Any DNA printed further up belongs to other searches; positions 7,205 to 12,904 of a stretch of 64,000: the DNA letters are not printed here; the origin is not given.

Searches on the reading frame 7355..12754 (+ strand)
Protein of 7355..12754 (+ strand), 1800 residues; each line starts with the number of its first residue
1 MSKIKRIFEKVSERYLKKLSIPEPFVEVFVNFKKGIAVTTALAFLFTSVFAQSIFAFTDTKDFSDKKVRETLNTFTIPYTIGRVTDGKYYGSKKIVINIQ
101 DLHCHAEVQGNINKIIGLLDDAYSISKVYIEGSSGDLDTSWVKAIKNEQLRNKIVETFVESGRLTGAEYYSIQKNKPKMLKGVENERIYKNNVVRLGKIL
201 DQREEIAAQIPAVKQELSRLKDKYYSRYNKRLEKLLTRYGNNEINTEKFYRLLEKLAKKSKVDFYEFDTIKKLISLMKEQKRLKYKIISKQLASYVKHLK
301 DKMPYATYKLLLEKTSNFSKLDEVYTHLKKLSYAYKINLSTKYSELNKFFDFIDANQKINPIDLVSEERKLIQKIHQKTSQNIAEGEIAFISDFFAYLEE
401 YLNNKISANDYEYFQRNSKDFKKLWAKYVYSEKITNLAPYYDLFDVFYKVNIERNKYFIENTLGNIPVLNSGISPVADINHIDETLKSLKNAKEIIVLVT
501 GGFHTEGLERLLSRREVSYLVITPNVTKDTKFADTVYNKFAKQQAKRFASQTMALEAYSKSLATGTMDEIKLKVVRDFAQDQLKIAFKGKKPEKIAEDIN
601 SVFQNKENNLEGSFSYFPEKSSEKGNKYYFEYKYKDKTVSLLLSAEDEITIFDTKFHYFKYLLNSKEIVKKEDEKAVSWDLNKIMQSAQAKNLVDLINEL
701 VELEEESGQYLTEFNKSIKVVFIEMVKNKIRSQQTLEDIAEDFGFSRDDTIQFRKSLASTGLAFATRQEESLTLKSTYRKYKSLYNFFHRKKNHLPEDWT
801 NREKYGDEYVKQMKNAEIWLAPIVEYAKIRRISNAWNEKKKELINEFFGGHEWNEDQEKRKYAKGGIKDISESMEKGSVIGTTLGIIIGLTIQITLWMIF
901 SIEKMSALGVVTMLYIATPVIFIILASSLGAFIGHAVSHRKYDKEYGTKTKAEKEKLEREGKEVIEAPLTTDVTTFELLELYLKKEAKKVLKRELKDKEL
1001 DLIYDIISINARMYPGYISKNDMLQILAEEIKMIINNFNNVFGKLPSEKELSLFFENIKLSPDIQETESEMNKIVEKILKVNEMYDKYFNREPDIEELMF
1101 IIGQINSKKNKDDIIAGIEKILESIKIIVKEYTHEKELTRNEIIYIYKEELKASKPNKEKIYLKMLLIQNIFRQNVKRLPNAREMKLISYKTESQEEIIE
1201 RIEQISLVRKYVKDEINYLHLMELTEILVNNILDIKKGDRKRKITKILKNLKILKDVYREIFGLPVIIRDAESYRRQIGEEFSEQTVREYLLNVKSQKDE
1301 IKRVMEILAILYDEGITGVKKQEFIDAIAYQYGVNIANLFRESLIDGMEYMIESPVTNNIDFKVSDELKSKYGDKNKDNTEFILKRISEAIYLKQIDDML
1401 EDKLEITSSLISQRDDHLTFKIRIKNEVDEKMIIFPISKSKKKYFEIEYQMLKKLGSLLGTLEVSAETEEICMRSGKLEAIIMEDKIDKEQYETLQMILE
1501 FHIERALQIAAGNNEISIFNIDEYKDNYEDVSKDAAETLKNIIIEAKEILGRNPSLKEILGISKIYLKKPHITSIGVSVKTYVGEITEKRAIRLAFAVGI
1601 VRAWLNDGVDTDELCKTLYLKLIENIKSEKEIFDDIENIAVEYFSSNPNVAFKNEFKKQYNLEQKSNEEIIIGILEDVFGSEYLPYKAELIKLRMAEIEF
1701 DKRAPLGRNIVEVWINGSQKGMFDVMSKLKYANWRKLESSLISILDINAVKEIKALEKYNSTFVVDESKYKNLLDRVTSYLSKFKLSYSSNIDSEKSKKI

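Call 4: search_protein_families(library=pfam, proteins=[window:7355-12754:+], max_evalue=0.1)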
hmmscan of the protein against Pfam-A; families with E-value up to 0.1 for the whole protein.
window:7355-12754:+ (1800 aa): 1 family
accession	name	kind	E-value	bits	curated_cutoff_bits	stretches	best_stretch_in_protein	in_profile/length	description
PF13946.11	DUF4214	-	0.00052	20.5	23.2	0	1081-1120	24-64/72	Domain of unknown function (DUF4214)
